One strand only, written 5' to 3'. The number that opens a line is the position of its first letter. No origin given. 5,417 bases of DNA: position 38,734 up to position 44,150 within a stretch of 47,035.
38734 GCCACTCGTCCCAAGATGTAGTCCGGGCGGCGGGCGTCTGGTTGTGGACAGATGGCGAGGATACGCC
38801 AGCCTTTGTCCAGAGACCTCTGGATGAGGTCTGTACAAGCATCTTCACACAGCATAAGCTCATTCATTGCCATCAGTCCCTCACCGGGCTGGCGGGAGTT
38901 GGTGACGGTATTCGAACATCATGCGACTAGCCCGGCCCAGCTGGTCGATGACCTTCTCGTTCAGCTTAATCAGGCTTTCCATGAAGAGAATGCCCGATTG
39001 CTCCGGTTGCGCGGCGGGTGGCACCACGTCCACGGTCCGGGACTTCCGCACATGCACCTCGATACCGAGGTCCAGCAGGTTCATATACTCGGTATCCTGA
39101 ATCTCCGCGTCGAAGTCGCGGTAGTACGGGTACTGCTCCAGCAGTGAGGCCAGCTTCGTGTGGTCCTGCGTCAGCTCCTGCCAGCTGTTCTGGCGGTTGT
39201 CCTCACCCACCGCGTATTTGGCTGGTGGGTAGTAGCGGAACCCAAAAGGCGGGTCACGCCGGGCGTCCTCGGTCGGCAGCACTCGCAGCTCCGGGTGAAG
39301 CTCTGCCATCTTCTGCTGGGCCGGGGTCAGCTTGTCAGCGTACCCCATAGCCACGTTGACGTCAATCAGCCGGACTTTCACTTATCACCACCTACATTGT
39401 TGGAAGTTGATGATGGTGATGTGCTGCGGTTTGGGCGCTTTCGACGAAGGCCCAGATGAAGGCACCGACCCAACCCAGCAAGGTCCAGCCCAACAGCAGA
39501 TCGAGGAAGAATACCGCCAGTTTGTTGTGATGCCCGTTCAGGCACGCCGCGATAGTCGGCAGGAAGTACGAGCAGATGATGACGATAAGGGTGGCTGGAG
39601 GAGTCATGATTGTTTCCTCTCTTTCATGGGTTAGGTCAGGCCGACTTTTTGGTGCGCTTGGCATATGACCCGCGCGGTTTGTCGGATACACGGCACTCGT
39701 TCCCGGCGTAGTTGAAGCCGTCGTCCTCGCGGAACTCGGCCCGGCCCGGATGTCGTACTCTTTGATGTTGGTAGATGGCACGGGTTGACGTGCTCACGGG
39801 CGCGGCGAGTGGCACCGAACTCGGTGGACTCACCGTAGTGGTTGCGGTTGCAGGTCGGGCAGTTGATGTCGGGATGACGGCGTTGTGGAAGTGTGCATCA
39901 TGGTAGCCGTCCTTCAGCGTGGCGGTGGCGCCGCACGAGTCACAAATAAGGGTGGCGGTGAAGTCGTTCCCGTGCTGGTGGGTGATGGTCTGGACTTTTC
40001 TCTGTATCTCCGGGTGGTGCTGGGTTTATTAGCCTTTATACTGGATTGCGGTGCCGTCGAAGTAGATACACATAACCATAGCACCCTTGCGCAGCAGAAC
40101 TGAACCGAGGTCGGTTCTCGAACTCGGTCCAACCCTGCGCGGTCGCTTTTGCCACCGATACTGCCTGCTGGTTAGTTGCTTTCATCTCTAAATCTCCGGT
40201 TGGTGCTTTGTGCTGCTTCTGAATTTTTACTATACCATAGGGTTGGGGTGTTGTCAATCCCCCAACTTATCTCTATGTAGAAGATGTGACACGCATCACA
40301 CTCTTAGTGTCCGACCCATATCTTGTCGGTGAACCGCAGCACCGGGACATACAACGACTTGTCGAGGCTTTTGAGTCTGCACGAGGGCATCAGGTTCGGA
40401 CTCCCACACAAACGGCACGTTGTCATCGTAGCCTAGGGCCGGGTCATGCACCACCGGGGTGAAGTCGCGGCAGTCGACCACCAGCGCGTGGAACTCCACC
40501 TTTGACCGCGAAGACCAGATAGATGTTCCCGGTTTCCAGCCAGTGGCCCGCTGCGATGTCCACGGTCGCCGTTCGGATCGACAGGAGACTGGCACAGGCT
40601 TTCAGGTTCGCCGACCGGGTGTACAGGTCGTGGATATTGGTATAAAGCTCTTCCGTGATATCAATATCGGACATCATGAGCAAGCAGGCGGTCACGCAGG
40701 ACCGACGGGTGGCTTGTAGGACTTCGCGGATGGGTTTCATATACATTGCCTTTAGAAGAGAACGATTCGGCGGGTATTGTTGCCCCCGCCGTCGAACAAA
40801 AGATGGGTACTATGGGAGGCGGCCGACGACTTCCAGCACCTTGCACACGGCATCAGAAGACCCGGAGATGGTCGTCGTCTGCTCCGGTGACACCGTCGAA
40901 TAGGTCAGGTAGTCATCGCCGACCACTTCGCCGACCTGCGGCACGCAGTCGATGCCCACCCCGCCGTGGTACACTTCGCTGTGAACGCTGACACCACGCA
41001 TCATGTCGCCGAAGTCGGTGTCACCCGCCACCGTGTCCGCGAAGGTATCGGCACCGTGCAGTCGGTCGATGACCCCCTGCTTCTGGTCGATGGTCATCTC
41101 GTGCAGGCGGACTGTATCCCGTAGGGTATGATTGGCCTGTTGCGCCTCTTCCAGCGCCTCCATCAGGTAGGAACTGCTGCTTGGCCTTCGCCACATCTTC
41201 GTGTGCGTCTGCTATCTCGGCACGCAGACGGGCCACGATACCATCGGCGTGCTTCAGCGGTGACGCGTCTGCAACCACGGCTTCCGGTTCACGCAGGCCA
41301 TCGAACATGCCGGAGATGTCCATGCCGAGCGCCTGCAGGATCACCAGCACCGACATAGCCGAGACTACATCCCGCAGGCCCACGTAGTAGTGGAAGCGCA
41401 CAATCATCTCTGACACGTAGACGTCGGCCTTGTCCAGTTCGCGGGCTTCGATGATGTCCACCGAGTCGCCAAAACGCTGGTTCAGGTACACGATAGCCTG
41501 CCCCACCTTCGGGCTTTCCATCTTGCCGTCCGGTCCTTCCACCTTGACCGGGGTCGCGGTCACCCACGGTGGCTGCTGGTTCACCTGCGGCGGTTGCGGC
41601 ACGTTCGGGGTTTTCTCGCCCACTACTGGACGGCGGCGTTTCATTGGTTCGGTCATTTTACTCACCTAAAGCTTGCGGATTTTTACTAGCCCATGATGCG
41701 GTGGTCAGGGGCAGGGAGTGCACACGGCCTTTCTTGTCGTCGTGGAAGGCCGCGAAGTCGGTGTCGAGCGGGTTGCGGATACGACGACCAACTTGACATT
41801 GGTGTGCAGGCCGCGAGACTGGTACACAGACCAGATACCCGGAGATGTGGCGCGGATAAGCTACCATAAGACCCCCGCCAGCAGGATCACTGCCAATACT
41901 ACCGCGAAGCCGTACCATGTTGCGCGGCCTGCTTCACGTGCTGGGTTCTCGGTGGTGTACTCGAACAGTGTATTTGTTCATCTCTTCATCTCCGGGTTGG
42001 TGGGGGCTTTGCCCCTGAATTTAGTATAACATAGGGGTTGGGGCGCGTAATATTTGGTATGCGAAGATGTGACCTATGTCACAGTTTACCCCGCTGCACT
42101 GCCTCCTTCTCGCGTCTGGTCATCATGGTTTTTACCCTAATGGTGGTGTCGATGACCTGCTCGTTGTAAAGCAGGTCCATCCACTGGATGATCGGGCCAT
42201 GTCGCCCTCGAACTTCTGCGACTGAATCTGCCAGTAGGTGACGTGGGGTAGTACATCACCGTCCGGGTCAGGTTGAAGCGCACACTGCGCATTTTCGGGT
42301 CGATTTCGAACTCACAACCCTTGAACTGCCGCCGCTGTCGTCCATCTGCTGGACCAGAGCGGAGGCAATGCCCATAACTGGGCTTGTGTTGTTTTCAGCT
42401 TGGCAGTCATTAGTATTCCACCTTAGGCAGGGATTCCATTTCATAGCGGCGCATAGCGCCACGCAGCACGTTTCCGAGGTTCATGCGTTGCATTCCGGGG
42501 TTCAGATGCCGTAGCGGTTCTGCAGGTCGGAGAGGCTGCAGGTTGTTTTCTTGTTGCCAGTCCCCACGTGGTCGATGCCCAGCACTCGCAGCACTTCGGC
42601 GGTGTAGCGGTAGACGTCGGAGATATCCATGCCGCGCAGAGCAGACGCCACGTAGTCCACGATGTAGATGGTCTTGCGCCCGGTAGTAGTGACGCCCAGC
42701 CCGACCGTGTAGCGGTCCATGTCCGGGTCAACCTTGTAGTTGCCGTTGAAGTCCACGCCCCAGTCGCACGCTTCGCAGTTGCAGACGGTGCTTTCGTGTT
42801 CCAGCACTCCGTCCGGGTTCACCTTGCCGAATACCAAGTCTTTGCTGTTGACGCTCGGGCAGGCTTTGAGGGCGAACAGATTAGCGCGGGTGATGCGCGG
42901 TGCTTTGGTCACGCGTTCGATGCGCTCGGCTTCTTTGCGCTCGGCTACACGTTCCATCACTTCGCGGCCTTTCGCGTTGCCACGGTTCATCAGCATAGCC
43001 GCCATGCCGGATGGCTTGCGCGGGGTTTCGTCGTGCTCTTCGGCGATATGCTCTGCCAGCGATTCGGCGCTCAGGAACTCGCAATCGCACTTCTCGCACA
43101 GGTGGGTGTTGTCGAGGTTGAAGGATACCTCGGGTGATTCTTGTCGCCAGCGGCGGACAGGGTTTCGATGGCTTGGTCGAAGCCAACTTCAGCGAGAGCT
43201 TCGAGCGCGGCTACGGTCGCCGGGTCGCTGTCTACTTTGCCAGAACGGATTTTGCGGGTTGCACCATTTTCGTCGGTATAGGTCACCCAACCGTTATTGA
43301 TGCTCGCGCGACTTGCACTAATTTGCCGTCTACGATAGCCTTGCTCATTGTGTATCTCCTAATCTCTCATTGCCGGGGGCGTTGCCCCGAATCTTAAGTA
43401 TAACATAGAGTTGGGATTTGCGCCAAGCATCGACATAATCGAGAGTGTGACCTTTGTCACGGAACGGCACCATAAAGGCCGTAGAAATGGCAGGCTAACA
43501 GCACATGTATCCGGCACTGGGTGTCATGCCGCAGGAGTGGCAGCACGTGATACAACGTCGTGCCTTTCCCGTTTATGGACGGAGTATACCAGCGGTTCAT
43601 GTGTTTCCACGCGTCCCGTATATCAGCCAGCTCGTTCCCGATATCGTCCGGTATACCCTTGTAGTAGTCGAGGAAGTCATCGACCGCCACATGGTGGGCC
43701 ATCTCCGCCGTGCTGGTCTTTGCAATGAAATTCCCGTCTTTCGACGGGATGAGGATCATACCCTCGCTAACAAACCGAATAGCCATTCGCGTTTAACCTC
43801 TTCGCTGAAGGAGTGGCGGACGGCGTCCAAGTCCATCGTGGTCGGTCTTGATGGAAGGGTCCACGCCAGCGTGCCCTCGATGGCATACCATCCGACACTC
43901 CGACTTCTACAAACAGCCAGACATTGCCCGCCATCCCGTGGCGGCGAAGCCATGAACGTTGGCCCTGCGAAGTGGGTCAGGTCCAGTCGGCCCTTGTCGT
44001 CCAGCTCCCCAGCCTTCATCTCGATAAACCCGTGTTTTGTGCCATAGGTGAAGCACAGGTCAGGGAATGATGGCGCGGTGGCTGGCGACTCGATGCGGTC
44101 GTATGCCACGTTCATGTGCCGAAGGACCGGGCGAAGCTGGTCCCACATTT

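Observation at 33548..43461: CRP-type palindromes TGTGA-N6-TCACA upstream of four of these promoters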

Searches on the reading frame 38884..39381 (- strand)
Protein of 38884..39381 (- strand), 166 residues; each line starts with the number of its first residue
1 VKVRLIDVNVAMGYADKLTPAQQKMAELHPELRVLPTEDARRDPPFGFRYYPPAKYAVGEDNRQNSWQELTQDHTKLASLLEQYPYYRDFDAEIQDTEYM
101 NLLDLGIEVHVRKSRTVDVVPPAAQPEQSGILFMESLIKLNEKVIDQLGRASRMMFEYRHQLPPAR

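Call 36: search_protein_families(library=pfam, max_evalue=0.1, proteins=[window:38884-39381:-])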
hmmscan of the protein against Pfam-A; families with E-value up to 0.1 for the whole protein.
window:38884-39381:- (166 aa): 0 families

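Call 37: search_protein_families(library=phrogs, max_evalue=0.01, proteins=[window:38884-39381:-])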
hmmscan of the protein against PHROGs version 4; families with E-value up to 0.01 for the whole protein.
window:38884-39381:- (166 aa): 1 family
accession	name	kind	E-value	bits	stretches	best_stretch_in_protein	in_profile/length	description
phrog_8380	-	unknown function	4e-05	24.5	1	59-159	44-143/212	-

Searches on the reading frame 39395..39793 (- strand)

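Call 36: search_protein_families(library=pfam, max_evalue=0.1, proteins=[window:39395-39793:-])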
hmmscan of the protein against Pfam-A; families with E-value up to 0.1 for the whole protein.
window:39395-39793:- (133 aa): 1 family
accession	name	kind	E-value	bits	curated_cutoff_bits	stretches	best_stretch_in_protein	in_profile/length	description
PF14373.11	Imm_superinfect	-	2.3e-16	59.8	27.9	1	76-116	2-42/42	Superinfection immunity protein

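Call 37: search_protein_families(library=phrogs, max_evalue=0.01, proteins=[window:39395-39793:-])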
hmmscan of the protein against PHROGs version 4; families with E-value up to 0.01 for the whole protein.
window:39395-39793:- (133 aa): 3 families
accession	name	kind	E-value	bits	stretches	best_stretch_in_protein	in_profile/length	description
phrog_1039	-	moron, auxiliary metabolic gene and host takeover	3.3e-21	77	1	57-124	102-177/199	immunity to superinfection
phrog_1584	-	unknown function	5.4e-09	37.3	1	64-115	51-102/105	-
phrog_8436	-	unknown function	0.00024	22.2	1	68-127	3-55/110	-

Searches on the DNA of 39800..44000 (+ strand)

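Call 13: search_dna_similar(query=window:39800-44000:+, collection=phages, mode=distant, max_rows=25)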
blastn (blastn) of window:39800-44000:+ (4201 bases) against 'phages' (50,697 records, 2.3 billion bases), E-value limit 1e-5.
Records with a match: 4; places in all: 5; records where one place covers at least 80% of the query: 0.
Best place of each record, by identity: 60-80% 4.
By first word of the organism name: Klebsiella 2; Salmonella 1; Pseudomonas 1.
By host as written in the record: - 2; Salmonella enterica subsp. enterica serovar Senftenberg ATCC 43845 1; Klebsiella pneumoniae 1.
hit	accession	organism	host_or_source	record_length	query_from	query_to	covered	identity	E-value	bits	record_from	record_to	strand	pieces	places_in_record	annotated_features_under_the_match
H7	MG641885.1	Salmonella phage PMBT28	Salmonella enterica subsp. enterica ...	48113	1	3560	43%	68.1%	3e-66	564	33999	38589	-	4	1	hypothetical protein (x10)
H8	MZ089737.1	Pseudomonas phage PSA28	wastewater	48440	2121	3607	31%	66.4%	2e-56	298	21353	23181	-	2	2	hypothetical protein (x4)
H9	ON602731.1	Klebsiella phage VLCpiS6a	Klebsiella pneumoniae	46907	21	2981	25%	68.0%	3e-40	329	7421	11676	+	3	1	hypothetical protein (x9)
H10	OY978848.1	Klebsiella phage vB_Kpn_K21lambda1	-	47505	21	2981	22%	69.5%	4e-45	370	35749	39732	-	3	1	unknown function (x5) | hypothetical protein (x4)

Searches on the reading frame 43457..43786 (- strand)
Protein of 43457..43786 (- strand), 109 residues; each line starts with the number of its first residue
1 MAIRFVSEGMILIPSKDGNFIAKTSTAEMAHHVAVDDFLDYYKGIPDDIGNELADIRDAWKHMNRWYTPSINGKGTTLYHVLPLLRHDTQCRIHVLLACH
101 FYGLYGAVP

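Call 23: find_related_loci(query=window:43460-43786:-, collection=viral_contigs, flank=10000)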
Query window:43460-43786:- (109 aa) in viral_contigs; peptide patterns used: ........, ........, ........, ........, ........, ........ (x = any residue, [..] = any of these).
7 stretches matched a pattern, but none encodes a relative of the query by tblastn (E <= 1e-3).

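Call 31: find_encoding_contigs(protein=window:43457-43786:-, flank=10000, max_places=10)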
Protein window:43457-43786:- (109 aa): no gene with exactly this product is on record in the collection.

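Call 32: find_homologous_proteins(query=window:43460-43786:-)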
Query window:43460-43786:- (109 aa): 1 proteins with E <= 0.001 among 2 candidates.
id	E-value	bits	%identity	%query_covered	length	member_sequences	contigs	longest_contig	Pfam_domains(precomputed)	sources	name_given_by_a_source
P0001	5.8e-63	228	88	100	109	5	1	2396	-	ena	-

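Call 33: find_encoding_contigs(protein=P0001, flank=10000, max_places=10)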
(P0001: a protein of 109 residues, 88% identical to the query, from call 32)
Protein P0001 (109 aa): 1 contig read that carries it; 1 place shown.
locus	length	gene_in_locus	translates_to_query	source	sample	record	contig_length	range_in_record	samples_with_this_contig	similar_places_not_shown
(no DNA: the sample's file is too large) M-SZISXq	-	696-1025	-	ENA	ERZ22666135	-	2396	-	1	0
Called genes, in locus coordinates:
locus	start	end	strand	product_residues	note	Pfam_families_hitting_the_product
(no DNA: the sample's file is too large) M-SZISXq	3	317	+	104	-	?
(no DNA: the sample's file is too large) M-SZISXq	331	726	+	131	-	-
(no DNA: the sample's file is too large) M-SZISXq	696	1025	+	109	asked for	-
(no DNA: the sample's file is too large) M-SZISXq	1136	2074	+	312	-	-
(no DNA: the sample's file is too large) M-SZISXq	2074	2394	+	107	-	?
